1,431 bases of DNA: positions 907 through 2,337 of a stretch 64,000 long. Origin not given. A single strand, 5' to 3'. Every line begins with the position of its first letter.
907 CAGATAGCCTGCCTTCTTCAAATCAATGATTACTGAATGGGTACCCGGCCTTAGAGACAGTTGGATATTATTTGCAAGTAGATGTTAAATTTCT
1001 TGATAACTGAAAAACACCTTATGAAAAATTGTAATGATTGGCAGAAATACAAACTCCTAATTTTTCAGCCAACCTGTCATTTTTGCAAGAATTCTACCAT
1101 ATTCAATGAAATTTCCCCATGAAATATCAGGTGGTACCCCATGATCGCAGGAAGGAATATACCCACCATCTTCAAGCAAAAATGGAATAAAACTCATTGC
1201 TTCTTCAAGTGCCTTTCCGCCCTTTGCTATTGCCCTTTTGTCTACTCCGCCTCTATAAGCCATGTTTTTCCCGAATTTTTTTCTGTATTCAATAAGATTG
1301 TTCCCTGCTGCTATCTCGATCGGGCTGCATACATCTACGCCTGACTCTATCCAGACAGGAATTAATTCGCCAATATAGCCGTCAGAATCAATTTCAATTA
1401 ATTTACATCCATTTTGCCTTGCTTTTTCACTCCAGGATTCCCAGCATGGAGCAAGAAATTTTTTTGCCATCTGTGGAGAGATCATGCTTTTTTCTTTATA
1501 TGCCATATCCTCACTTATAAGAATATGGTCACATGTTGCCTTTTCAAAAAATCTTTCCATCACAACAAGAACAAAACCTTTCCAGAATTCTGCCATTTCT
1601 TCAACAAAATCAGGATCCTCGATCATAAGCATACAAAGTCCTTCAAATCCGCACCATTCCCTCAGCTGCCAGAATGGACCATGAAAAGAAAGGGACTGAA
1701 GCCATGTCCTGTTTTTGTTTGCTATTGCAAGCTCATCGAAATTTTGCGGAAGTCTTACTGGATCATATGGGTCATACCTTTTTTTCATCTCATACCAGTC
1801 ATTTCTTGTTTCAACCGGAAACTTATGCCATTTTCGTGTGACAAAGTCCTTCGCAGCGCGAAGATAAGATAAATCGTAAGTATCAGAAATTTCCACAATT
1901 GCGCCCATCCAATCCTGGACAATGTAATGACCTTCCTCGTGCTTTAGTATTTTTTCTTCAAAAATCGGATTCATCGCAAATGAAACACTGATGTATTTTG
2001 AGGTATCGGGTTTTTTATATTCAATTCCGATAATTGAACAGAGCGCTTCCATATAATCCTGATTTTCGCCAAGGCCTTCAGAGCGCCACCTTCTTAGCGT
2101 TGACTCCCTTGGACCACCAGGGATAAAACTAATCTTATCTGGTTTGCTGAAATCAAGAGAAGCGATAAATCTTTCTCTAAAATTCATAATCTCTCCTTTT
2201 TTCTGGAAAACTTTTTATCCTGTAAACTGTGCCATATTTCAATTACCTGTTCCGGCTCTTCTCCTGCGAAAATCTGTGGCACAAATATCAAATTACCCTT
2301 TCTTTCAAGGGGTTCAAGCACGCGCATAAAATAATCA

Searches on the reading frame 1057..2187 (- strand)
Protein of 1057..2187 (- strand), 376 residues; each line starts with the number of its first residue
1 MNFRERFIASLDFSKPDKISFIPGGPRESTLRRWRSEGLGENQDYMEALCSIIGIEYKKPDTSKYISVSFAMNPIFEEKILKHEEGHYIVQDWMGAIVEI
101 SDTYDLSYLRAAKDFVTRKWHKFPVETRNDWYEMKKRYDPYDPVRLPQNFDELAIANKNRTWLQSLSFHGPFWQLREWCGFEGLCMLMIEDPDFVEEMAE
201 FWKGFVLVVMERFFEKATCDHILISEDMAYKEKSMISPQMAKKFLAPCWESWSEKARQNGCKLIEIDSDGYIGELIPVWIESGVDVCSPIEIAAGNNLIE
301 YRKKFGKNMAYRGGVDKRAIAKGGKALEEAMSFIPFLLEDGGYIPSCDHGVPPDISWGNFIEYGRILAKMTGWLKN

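Call 26: find_encoding_contigs(protein=window:1057-2187:-, flank=10000, max_places=3)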
Protein window:1057-2187:- (376 aa): 4 contigs read that carry it; 3 places shown.
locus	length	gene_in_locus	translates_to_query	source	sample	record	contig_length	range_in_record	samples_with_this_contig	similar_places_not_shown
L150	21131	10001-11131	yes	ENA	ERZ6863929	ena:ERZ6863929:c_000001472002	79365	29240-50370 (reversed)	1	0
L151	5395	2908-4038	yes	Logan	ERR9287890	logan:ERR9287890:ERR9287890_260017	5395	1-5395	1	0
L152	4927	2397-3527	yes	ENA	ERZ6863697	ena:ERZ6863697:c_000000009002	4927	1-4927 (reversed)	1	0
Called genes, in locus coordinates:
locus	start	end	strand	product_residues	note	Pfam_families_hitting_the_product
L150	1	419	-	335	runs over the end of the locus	PF04909:Amidohydro_2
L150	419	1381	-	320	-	-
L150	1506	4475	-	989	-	PF17757:UvrB_inter, PF02559:CarD_TRCF_RID, PF00270:DEAD, PF04851:ResIII, PF00271:Helicase_C, PF22590:Cas3-like_C_2 (weak), PF03461:TRCF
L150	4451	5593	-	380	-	PF02595:Gly_kinase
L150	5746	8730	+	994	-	-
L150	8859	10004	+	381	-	-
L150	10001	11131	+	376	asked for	-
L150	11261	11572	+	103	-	PF00532:Peripla_BP_1, PF13377:Peripla_BP_3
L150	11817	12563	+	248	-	PF07963:N_methyl (weak), PF07596:SBP_bac_10 (weak)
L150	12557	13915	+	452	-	PF13860:FlgD_ig (weak)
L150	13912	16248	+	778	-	PF16126:DUF4838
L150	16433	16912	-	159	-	PF01548:DEDD_Tnp_IS110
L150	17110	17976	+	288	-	PF06253:MTTB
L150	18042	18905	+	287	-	-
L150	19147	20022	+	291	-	PF00701:DHDPS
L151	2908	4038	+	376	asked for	-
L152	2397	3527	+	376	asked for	-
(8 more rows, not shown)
